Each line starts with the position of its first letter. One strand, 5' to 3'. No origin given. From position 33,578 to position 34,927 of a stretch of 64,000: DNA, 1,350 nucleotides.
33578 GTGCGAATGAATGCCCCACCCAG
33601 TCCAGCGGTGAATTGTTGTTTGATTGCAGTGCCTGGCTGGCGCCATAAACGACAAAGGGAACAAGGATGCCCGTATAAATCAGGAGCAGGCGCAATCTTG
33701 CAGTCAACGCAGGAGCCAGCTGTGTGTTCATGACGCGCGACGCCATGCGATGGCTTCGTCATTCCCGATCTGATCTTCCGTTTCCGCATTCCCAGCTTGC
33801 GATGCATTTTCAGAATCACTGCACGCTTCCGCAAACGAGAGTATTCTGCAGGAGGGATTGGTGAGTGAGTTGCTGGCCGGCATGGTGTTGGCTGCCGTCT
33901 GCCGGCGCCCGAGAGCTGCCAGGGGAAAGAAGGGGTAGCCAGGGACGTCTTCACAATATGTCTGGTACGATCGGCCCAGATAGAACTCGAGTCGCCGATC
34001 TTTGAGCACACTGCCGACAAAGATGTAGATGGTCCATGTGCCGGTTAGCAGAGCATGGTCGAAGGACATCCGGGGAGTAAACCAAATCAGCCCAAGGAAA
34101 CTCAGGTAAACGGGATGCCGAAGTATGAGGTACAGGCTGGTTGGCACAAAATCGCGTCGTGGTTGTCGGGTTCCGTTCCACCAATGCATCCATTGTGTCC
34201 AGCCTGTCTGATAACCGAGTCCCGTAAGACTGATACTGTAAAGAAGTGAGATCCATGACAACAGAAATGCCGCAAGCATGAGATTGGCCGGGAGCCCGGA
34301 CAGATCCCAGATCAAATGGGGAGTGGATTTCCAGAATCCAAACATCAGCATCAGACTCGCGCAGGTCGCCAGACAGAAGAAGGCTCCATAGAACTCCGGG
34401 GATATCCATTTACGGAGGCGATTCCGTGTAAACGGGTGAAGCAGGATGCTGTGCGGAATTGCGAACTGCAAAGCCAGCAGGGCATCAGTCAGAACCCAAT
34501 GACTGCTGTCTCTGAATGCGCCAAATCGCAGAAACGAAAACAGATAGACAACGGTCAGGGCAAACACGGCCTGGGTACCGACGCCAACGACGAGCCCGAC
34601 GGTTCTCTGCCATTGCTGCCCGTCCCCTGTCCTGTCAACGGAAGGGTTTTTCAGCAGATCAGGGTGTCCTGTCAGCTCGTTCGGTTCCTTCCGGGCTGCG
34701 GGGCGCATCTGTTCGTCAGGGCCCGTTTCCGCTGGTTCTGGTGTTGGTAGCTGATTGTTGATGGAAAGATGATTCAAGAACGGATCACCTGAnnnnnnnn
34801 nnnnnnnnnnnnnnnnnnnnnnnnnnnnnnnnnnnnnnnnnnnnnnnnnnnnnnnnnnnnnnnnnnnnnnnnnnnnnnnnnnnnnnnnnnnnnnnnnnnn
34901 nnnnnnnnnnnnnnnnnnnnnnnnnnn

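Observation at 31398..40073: Type III PKS phenolic-lipid-type gene cluster split into two divergent operons with a dedicated exporter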

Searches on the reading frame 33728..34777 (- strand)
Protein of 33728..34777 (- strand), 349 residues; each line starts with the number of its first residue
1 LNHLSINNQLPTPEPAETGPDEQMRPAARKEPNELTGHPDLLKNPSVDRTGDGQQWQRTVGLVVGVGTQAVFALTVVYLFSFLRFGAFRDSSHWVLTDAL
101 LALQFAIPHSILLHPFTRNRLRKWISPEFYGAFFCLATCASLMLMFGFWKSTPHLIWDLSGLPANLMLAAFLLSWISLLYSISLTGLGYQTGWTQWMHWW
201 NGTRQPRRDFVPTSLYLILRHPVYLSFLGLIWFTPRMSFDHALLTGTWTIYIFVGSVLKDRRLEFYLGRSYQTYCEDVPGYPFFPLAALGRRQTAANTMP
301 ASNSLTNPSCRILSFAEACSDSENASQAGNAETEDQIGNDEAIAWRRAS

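Call 3: search_protein_families(library=pfam, proteins=[window:33728-34777:-])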
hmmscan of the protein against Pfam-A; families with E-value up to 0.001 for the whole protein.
window:33728-34777:- (349 aa): 1 family
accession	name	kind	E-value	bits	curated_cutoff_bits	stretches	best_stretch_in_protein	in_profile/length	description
PF07298.16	NnrU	-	0.00011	22.3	24.7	1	100-258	4-132/188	NnrU protein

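Call 4: search_protein_families(library=ncbifam, proteins=[window:33728-34777:-], max_evalue=0.01)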
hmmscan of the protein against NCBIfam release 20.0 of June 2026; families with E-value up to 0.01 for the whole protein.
window:33728-34777:- (349 aa): 1 family
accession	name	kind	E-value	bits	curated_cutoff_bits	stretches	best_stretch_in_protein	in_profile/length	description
NF045656.1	MeththiolMtaseMddA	equivalog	2.3e-25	89.3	270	1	57-279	2-234/238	methanethiol S-methyltransferase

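Call 19: search_solved_structures(query=window:33728-34774:-, max_evalue=1, show_alignments=2)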
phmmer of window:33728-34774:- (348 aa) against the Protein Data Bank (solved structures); distinct sequences matched with E-value up to 1: 0.

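Call 23: find_homologous_proteins(query=window:33728-34777:-)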
Query window:33728-34777:- (349 aa): 1088 proteins with E <= 0.001 among 6395 candidates; the best 120 are listed.
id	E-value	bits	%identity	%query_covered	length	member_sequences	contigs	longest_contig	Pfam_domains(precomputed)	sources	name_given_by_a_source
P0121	1.8e-241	819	100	100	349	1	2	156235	-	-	-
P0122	5.7e-113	396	69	70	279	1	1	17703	-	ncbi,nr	ncbi:MAG: hypothetical protein KDA96_00760 [Planctomycetaceae bacterium]|nr:hypothetical protein [Pl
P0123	2.4e-105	371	60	78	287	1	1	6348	PF07298.17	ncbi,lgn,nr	ncbi:MAG: hypothetical protein KDA89_20575 [Planctomycetaceae bacterium]|nr:hypothetical protein [Pl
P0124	3.8e-105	370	52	95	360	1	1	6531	-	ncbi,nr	ncbi:MAG: hypothetical protein KDA85_00245 [Planctomycetaceae bacterium]|nr:hypothetical protein [Pl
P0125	2.9e-104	367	65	70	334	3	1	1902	-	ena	-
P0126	3.5e-102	360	62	70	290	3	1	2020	-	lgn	-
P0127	7.5e-102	359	60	73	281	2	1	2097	-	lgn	-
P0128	1.5e-101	358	58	76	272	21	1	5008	-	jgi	jgi:hypothetical protein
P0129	1.8e-101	358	60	75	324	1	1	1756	-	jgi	-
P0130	2.8e-101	357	55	84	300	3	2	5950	-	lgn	-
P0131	1.0e-100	355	61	77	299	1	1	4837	-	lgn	-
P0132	1.6e-100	355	54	86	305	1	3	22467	-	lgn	-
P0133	9.4e-100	352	60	72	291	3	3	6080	-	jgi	jgi:protein-S-isoprenylcysteine O-methyltransferase Ste14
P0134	1.2e-99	352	65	71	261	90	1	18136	-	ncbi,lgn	-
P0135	1.9e-99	351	58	76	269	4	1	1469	-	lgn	-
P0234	3.6e-78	281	54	68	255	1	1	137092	-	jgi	jgi:methanethiol S-methyltransferase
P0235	3.7e-78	281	49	72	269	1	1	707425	-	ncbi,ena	-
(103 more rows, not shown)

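Call 24: find_related_loci(query=window:33728-34777:-, collection=metagenome_contigs, flank=10000)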
Query window:33728-34777:- (349 aa) in metagenome_contigs; peptide patterns used: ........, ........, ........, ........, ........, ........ (x = any residue, [..] = any of these).
66 stretches matched a pattern, but none encodes a relative of the query by tblastn (E <= 1e-3).

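Call 26: find_related_loci(query=A1, collection=metagenome_contigs, flank=10000)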
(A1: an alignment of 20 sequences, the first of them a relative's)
Query A1 (349 aa) in metagenome_contigs; peptide patterns used: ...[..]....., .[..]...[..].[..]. (x = any residue, [..] = any of these).
414 stretches matched a pattern; 371 encode a relative of the query (tblastn E <= 1e-3); the best 80 are kept; 80 distinct loci.
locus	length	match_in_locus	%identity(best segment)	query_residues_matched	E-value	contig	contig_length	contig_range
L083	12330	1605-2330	64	56-297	4e-103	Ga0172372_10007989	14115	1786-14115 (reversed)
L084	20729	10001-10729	64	46-293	2e-100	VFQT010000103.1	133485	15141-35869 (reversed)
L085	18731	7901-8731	57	57-327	1e-99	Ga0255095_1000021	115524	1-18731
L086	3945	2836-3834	50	20-327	2e-100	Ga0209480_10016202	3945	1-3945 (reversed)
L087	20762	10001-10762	62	45-293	1e-96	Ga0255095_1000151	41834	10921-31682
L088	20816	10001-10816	57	44-307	5e-96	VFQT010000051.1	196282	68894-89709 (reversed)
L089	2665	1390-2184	55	40-304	7e-97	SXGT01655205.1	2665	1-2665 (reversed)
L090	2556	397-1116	58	52-291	8e-94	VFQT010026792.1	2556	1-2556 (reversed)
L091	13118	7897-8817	48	27-328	3e-88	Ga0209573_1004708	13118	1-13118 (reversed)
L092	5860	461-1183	57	56-296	3e-84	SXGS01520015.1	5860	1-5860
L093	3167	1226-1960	53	57-307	1e-83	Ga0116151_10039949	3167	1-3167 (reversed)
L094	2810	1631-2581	45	54-347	2e-84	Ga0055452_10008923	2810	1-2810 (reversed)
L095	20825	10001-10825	53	54-324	1e-82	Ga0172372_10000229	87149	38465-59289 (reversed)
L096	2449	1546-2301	54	56-307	1e-83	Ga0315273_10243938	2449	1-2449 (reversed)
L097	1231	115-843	56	52-294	1e-87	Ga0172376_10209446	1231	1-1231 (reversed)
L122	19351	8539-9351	46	56-330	4e-74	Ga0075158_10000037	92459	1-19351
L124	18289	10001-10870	47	57-344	3e-74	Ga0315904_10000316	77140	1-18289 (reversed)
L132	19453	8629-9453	49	53-314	1e-72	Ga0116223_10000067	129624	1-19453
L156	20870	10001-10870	47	57-344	3e-74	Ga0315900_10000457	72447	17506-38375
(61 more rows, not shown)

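Call 31: search_protein_families(library=pfam, proteins=[L132:1764-3047:-, L132:4220-4960:+, L132:4857-7529:+, L132:9084-10715:+, L132:11575-12681:+, L122:1896-3335:+, L122:3380-4690:+, L122:4703-5398:+, L122:5490-6587:+, L122:12140-12865:-], max_evalue=0.00001)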
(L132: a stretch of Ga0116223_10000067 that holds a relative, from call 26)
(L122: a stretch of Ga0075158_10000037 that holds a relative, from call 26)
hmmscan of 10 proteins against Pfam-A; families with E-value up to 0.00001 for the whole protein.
L132:1764-3047:- (427 aa): 1 family
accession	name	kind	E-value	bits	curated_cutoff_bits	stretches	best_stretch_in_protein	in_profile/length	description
PF01075.23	Glyco_transf_9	-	1e-43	149.9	22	1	139-378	2-241/247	Glycosyltransferase family 9 (heptosyltransferase)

L132:4220-4960:+ (246 aa): 1 family
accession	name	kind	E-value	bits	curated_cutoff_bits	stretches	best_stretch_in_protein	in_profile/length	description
PF00005.33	ABC_tran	-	3.1e-35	122.2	25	1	34-182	1-136/137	ABC transporter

L132:4857-7529:+ (890 aa): 2 families
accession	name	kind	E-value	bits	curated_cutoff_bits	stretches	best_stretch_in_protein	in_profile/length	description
PF02687.27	FtsX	-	1.3e-33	116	25.5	2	766-882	5-119/120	FtsX-like permease C-terminal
PF12704.14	MacB_PCD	-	3e-13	51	27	0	50-259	2-204/207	MacB-like periplasmic core domain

L132:9084-10715:+ (543 aa): 5 families
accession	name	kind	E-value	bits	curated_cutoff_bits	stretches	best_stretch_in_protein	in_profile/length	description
PF01494.25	FAD_binding_3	-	1.3e-17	64.5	22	1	150-439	3-308/349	FAD binding domain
PF01266.30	DAO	-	2.2e-08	34.4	27.9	1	150-183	1-34/353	FAD dependent oxidoreductase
PF13450.12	NAD_binding_8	-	2.2e-06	28.3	21.9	1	153-181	1-29/68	NAD(P)-binding Rossmann-like domain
PF05834.18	Lycopene_cycl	-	6.2e-06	26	23.4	0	150-303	1-145/380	Lycopene cyclase protein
PF07992.20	Pyr_redox_2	-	9.9e-06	25.6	26.1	0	150-194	2-38/291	Pyridine nucleotide-disulphide oxidoreductase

L132:11575-12681:+ (368 aa): 0 families

L122:1896-3335:+ (479 aa): 2 families
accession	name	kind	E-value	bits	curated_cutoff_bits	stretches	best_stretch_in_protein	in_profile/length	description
PF01458.23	SUFBD_core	-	1.1e-88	297.1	27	1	216-450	1-232/232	SUF system FeS cluster assembly, SufBD core domain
PF19295.5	SufBD_N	-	1.9e-09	37.8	23.5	1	146-213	104-171/172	SufBD protein N-terminal region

L122:3380-4690:+ (436 aa): 2 families
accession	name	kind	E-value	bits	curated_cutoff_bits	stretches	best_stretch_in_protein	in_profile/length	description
PF01458.23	SUFBD_core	-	1.5e-80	270.4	27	1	180-407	8-232/232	SUF system FeS cluster assembly, SufBD core domain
PF19295.5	SufBD_N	-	9.5e-17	61.6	23.5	1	21-171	19-171/172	SufBD protein N-terminal region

L122:4703-5398:+ (231 aa): 3 families
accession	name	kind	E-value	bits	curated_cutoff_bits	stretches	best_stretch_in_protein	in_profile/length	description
PF00355.32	Rieske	-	1.2e-17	64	20.3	1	7-88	2-83/88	Rieske [2Fe-2S] domain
PF01883.24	FeS_assembly_P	-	1.5e-17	64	23.5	1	131-209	1-73/73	Iron-sulfur cluster assembly protein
PF13806.12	Rieske_2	-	1.6e-09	38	27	1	7-103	2-103/104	Rieske-like [2Fe-2S] domain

L122:5490-6587:+ (365 aa): 2 families
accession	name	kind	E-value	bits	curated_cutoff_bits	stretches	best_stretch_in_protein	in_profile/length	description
PF02655.19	ATP-grasp_3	-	1.6e-16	61.2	23.2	1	135-319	2-160/160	ATP-grasp domain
PF18301.6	preATP-grasp_3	-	3.4e-09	37.2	26.3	1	55-128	3-73/76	pre ATP-grasp 3 domain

L122:12140-12865:- (241 aa): 1 family
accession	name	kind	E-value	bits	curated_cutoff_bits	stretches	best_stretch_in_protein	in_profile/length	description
PF03795.20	YCII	-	6.5e-20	71.8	24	1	1-109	1-91/95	YCII-related domain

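Call 35: search_protein_families(library=pfam, proteins=[window:33728-34777:-, P0134, P0234], max_evalue=10)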
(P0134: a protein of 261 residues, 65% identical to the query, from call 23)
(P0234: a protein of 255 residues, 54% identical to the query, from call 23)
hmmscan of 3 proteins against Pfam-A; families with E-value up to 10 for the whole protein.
window:33728-34777:- (349 aa): 1 family
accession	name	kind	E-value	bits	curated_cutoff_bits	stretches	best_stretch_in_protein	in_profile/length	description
PF07298.16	NnrU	-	0.00011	22.3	24.7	1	100-258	4-132/188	NnrU protein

P0134 (261 aa): 0 families

P0234 (255 aa): 3 families
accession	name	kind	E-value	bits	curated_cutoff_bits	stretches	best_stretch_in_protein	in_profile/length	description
PF07298.16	NnrU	-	1.1e-05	25.5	24.7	1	56-228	6-152/188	NnrU protein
PF04140.19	ICMT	-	0.012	16.5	24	1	159-186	30-57/95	Isoprenylcysteine carboxyl methyltransferase (ICMT) family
PF18910.5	DUF5665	-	0.078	13.5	27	1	11-37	14-38/56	Domain of unknown function (DUF5665)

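Call 43: predict_structure(alignment_id=A1)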
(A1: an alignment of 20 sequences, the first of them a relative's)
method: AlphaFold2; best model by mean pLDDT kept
length: 349 residues; sequences in the alignment: 20
mean_pLDDT: 73.1   pTM: 0.65
mean pLDDT of the five models: 73.1, 71.6, 70.4, 70.4, 67.8
residues with pLDDT >= 90: 89; 70-90: 140; 50-70: 29; < 50: 91
segments of 3 or more residues with pLDDT < 50: 1-38, 40-42, 44-47, 297-336, 345-349
pLDDT, mean of each block of 10 residues (from residue 1): 39 43 45 47 50 86 94 94 83 85 87 90 92 94 90 92 96 92 83 89 82 73 82 90 87 84 83 80 60 53 41 37 37 49 47
secondary structure, 60 per line:
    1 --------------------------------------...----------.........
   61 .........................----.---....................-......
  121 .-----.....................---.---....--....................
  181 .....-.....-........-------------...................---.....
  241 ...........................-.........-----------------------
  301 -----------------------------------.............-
elements in order: H52-85 H94-113 H115-121 H127-147 E155-158 H161-185 H187-191 H193-200 H214-232 E236-238 H239-267 H269-277 H336-348

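Call 46: fold_search(model_id=the predicted structure, library=pdb)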
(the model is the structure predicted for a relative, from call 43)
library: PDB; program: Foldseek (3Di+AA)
matches with E <= 10: 18; with E <= 0.001: 0
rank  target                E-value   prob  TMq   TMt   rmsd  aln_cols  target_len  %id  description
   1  8dkw_P                8.9e-01  0.12  0.15  0.16  21.4       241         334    9  Cryo-EM structure of cystinosin N288K mutant in a cytosol-open state at pH5.0 (released 2022-09-21)
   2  8dke_P                1.5e+00  0.09  0.15  0.16  21.3       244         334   12  Cryo-EM structure of cystinosin in a cytosol-open state (released 2022-09-21)
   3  8dyp_A                1.7e+00  0.09  0.17  0.18  16.6       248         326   14  Crystal structure of human cystine transporter cystinosin (released 2022-11-16)
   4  8h4l_R                2.8e+00  0.04  0.13  0.15  18.5       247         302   13  DHA-bound FFAR4 in complex with Gq (released 2023-06-21)
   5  4q7c_A                4.4e+00  0.02  0.08  0.09  19.8       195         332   13  Structure of AF2299, a CDP-alcohol phosphotransferase (released 2014-05-28)
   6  5fi0_A                5.5e+00  0.02  0.13  0.13  14.7       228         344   14  Crystal Structure of the P-Rex1 DH/PH tandem in complex with Rac1 (released 2016-04-20)
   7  6rz4                  6.1e+00  0.02  0.13  0.12  23.1       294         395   11  Crystal structure of cysteinyl leukotriene receptor 1 in complex with pranlukast (released 2019-10-30)
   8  4o6n_A                6.1e+00  0.01  0.08  0.09  19.8       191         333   12  Structure of AF2299, a CDP-alcohol phosphotransferase (CDP-bound) (released 2014-05-14)
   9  2dx1                  6.4e+00  0.03  0.17  0.15  19.2       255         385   14  Crystal structure of RhoGEF protein Asef (released 2007-01-02)
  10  8wgd_C                6.7e+00  0.03  0.14  0.08  19.7       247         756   13  mGlu2-4 inactive heterodimer (released 2024-11-27)
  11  6ff7_p                7.1e+00  0.01  0.07  0.12  34.6       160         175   10  human Bact spliceosome core structure (released 2019-03-13)
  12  8iys_R                7.8e+00  0.02  0.12  0.14  21.3       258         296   12  TUG891-bound FFAR4 in complex with Gq (released 2023-06-21)
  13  8ih5_A                7.8e+00  0.01  0.09  0.06  16.2       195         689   11  The cryo-EM structure of OsCyc1 that complexed with GGPP (released 2023-12-06)
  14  9kup_B                8.2e+00  0.06  0.15  0.28   9.4       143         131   10  Crystal structure of MCP2201LBD (released 2025-10-22)
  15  5hxc                  8.6e+00  0.01  0.12  0.13  21.3       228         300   14  Structural mechanisms of extracellular ion exchange and induced binding-site occlusion in the sodium-calcium exchanger N (released 2016-05-11)
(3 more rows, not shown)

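Call 47: search_solved_structures(query=A1, max_evalue=10, show_alignments=3)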
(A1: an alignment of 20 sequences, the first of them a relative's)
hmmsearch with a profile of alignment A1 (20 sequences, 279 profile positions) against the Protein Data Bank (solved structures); distinct sequences matched with E-value up to 10: 1.
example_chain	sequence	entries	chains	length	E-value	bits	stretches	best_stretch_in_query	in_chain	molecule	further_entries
5hsx_A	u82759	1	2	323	1.3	11.1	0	127-173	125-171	Putative alpha-ketoglutarate-dependent taurine dioxygenase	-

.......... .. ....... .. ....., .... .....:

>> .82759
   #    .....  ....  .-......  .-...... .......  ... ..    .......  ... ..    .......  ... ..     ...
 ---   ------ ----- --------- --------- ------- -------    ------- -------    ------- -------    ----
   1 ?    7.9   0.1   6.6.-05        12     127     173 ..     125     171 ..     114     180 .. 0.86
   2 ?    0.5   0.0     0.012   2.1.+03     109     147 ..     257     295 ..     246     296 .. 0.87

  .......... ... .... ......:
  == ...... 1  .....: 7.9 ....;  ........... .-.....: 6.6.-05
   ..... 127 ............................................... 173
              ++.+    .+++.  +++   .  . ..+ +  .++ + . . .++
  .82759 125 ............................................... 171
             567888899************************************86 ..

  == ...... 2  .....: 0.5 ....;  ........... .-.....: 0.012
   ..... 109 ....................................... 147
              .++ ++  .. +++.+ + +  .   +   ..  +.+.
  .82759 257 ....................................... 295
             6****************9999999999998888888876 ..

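Call 68: find_encoding_contigs(protein=P0235, flank=10000, max_places=1)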
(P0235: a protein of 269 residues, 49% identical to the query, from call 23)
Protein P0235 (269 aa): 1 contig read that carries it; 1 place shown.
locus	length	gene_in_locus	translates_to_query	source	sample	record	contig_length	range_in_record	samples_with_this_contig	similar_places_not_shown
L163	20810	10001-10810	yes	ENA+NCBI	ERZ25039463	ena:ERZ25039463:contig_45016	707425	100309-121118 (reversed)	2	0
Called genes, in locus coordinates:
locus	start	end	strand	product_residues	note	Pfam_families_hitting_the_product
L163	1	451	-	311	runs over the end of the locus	PF06863:DUF1254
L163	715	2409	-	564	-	-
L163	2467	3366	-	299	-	PF13577:SnoaL_4 (weak), PF12680:SnoaL_2 (weak), PF14534:DUF4440 (weak)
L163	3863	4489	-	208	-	PF00072:Response_reg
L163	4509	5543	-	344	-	PF08668:HDOD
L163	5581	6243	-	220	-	PF00072:Response_reg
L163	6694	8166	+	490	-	PF02310:B12-binding, PF04055:Radical_SAM, PF13282:DUF4070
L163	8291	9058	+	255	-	PF04264:YceI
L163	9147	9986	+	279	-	PF02353:CMAS, PF13489:Methyltransf_23, PF13847:Methyltransf_31, PF08241:Methyltransf_11, PF08242:Methyltransf_12, PF13649:Methyltransf_25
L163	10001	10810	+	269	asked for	-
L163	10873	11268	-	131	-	PF02797:Chal_sti_synt_C, PF08541:ACP_syn_III_C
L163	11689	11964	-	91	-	-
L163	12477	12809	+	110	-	-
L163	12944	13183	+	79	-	-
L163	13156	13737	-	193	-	PF13489:Methyltransf_23 (weak), PF13847:Methyltransf_31, PF13649:Methyltransf_25, PF08241:Methyltransf_11, PF08242:Methyltransf_12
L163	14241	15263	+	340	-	PF12704:MacB_PCD, PF02687:FtsX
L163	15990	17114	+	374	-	PF12704:MacB_PCD, PF02687:FtsX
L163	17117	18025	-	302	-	-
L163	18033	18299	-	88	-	-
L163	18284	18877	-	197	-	PF25145:NfeD1b_N, PF01343:Peptidase_S49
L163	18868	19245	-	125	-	-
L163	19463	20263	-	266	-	PF00689:Cation_ATPase_C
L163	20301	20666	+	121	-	-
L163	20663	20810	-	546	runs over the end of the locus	PF00690:Cation_ATPase_N, PF00122:E1-E2_ATPase, PF13246:Cation_ATPase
